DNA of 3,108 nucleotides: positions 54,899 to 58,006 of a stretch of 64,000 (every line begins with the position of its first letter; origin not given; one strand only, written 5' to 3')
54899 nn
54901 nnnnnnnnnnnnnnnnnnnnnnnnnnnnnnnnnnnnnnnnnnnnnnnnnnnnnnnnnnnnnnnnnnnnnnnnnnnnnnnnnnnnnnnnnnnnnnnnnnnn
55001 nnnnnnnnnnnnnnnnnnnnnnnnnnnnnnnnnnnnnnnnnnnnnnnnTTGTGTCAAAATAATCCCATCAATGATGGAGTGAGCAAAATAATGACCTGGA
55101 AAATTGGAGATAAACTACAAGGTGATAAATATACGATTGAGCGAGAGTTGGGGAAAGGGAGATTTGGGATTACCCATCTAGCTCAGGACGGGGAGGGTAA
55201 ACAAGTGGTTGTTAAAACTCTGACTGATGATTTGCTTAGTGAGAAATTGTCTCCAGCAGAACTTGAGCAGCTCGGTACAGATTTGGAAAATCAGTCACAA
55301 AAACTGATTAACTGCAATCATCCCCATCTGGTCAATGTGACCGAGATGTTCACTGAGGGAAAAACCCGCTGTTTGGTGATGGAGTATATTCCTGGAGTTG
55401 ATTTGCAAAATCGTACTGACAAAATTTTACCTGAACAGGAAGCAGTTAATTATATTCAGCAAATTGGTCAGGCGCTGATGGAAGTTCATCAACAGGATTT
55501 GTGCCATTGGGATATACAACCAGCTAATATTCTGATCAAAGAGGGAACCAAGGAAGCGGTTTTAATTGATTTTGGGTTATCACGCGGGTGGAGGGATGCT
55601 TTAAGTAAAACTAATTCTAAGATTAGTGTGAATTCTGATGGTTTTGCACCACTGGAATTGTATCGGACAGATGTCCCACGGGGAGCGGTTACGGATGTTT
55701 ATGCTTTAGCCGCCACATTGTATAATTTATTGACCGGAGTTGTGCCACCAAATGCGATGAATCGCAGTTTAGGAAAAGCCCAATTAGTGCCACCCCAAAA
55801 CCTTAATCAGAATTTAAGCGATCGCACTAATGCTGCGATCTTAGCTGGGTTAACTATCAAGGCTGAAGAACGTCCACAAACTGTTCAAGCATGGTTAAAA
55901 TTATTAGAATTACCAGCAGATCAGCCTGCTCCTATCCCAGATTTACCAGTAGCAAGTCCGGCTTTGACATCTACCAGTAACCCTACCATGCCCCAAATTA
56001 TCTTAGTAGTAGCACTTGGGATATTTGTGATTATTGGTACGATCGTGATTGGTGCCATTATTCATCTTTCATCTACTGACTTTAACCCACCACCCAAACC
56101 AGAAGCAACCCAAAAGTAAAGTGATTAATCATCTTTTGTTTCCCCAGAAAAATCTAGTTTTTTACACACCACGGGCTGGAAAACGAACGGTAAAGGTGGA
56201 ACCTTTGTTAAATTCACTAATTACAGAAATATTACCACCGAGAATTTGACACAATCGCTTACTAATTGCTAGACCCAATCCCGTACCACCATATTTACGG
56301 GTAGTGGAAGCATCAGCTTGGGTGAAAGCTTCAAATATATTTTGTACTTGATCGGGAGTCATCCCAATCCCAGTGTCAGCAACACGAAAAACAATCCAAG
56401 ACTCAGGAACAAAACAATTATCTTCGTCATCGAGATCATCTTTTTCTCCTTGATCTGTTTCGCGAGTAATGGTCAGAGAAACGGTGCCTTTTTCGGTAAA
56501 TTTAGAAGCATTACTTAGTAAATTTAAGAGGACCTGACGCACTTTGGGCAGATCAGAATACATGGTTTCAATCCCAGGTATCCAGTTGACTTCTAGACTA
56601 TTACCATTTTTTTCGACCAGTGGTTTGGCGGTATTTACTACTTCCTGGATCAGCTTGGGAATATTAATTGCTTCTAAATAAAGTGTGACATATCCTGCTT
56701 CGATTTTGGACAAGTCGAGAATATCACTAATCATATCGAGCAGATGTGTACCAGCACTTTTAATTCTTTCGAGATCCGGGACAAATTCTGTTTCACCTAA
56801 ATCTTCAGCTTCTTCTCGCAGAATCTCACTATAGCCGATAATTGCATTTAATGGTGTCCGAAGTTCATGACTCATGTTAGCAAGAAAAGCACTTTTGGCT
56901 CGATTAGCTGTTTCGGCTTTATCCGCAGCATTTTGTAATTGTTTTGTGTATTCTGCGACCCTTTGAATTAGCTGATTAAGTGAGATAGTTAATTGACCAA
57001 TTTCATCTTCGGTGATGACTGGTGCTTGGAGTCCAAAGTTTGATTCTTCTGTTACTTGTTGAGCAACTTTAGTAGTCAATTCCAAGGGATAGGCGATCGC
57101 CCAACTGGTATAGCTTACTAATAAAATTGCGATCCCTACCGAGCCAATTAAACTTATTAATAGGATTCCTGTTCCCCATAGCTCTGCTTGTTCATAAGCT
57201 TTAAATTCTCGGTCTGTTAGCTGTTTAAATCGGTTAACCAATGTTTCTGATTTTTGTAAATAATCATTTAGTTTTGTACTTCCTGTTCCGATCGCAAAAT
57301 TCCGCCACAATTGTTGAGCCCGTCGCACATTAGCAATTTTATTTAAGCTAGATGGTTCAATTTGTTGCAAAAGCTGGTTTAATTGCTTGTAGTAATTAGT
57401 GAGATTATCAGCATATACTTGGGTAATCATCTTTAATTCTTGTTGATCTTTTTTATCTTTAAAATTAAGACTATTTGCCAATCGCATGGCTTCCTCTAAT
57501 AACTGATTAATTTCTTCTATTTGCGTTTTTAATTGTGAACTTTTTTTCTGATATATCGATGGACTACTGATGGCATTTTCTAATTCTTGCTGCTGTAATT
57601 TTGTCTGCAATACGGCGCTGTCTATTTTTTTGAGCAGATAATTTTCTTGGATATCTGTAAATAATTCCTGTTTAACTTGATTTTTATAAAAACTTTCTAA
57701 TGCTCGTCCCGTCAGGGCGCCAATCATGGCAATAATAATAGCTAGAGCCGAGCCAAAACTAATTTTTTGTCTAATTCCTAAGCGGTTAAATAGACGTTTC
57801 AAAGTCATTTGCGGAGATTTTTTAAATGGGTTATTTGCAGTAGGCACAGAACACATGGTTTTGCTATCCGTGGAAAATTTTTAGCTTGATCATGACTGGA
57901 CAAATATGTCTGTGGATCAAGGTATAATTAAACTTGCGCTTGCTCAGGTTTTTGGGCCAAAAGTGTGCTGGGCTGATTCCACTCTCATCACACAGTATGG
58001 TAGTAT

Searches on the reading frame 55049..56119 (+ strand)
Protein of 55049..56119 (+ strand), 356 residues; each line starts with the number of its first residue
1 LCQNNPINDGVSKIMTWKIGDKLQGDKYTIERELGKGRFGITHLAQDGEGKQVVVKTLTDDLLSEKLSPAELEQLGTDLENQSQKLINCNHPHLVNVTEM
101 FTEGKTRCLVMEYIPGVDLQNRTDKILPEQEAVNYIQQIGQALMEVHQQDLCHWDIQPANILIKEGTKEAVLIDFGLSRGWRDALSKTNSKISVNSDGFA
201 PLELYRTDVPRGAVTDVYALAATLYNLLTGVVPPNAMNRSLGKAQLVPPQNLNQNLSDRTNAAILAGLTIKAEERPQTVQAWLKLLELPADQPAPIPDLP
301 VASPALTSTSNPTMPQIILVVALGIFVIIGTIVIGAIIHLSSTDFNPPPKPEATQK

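Call 57: search_protein_families(library=ncbifam, proteins=[window:55049-56119:+], max_evalue=0.00001)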
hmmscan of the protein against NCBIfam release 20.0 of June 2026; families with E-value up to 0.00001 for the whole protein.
window:55049-56119:+ (356 aa): 17 families
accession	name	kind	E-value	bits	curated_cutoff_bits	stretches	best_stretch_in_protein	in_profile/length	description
NF033483.0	PknB_PASTA_kin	equivalog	4e-31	108.7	450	1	22-287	3-266/563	Stk1 family PASTA domain-containing Ser/Thr kinase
NF047741.1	antiphage_MADS6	equivalog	4.7e-31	108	460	2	125-289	294-460/612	methylation-associated defense system protein kinase MAD6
NF052427.1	StpK7MSMEG_1200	equivalog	5.8e-20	71.3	900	1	27-236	8-211/601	serine/threonine protein kinase StpK7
NF038150.1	lanthi_synth_IV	equivalog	1.4e-17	63.3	650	1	23-291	186-458/851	class IV lanthionine synthetase LanL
NF038151.1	lanthi_synth_III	equivalog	9.3e-14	50.8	575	1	92-241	284-436/833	class III lanthionine synthetase LanKC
NF033442.0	BREX_PglW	equivalog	2.5e-12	45.4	990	1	19-179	506-661/1391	BREX system serine/threonine kinase PglW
TIGR03724.2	arch_bud32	equivalog_domain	7.8e-12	45.1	125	1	104-179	65-132/193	KEOPS complex kinase/ATPase Bud32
NF058632.1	SerThrKinPrkT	equivalog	2e-10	40.2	280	1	19-176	14-163/322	serine/threonine protein kinase PrkT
TIGR03903.1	TOMM_kin_cyc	equivalog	2.5e-10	38.9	705.75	1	82-231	28-186/1267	TOMM system kinase/cyclase fusion protein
NF011463.0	PRK14879.1-4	equivalog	8.2e-10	38.5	188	1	100-179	86-161/237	Kae1-associated kinase Bud32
NF011460.0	PRK14879.1-1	equivalog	1.4e-08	34.2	199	1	91-183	69-162/232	Kae1-associated kinase Bud32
NF011464.0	PRK14879.1-7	equivalog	6.4e-08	32.6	246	1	95-178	68-149/221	Kae1-associated kinase Bud32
NF007174.0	PRK09605.1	equivalog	6.4e-08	31.5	447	1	104-179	408-474/535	bifunctional N(6)-L-threonylcarbamoyladenine synthase/serine/threonine protein kinase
NF053615.1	SerThrKinAfsKStmc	equivalog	1.4e-07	30.6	1300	1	33-236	20-215/809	protein serine/threonine kinase AfsK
NF011461.0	PRK14879.1-2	equivalog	2e-07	31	372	1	105-180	76-148/225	Kae1-associated kinase Bud32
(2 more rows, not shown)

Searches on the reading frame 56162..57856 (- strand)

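Call 57: search_protein_families(library=ncbifam, proteins=[window:56162-57856:-], max_evalue=0.00001)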
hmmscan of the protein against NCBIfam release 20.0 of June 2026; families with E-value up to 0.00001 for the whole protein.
window:56162-57856:- (564 aa): 74 families (the best 25 are shown)
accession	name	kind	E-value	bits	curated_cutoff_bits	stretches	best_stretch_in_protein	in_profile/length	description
TIGR02956.1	TMAO_torS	equivalog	6.8e-71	239.6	676.5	1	283-560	426-681/967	TMAO reductase system sensor histidine kinase/response regulator TorS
NF041947.1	LuxQ_Vibrio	equivalog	1.1e-66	225.3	1200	1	278-561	430-696/843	quorum-sensing autoinducer 2 sensor kinase/phosphatase LuxQ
NF008318.0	PRK11107.1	equivalog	8.3e-60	202.8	890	1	288-559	260-516/920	two-component sensor histidine kinase BarA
NF038297.2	hybrid_HK_HrmK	equivalog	1.2e-58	199.3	725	1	250-561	164-457/607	hybrid histidine kinase/response regulator HrmK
NF011874.0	PRK15347.1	equivalog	2.9e-54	184.5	852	1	293-560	370-613/921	two component system sensor kinase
NF045901.1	HisKinLetSLeg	equivalog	6.1e-54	183.3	1650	1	290-559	262-516/906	two-component system sensor histidine kinase LetS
NF046044.1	PnpS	equivalog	1.7e-52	178.8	400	1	317-560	166-390/390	two-component system histidine kinase PnpS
NF047874.1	MASE3_PAS_HK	subfamily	8.3e-49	166.9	560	1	303-562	380-626/655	MASE3 domain-containing sensor histidine kinase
NF008302.0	PRK11091.1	equivalog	9e-49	166.3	838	1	309-561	271-505/779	aerobic respiration two-component sensor histidine kinase ArcB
NF033092.0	HK_WalK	equivalog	4.8e-48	164.1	725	1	315-560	366-593/594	cell wall metabolism sensor histidine kinase WalK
NF008099.0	PRK10841.1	equivalog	1.2e-46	159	920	1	304-560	453-689/949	two-component system sensor histidine kinase RcsC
NF040691.1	MtrAB_MtrB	equivalog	2.7e-45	155.4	450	1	65-561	28-492/507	MtrAB system histidine kinase MtrB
NF008543.0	PRK11466.1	equivalog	2.1e-42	145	982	1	308-562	431-663/914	TMAO reductase system sensor histidine kinase/response regulator TorS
TIGR02966.1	phoR_proteo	equivalog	2.4e-41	141.8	334.2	1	314-559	107-333/333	phosphate regulon sensor histidine kinase PhoR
NF041832.1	near_NosP_CTERM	subfamily_domain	3.4e-40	138.3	400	1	315-561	1-225/370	NahK/ErcS family hybrid sensor histidine kinase/response regulator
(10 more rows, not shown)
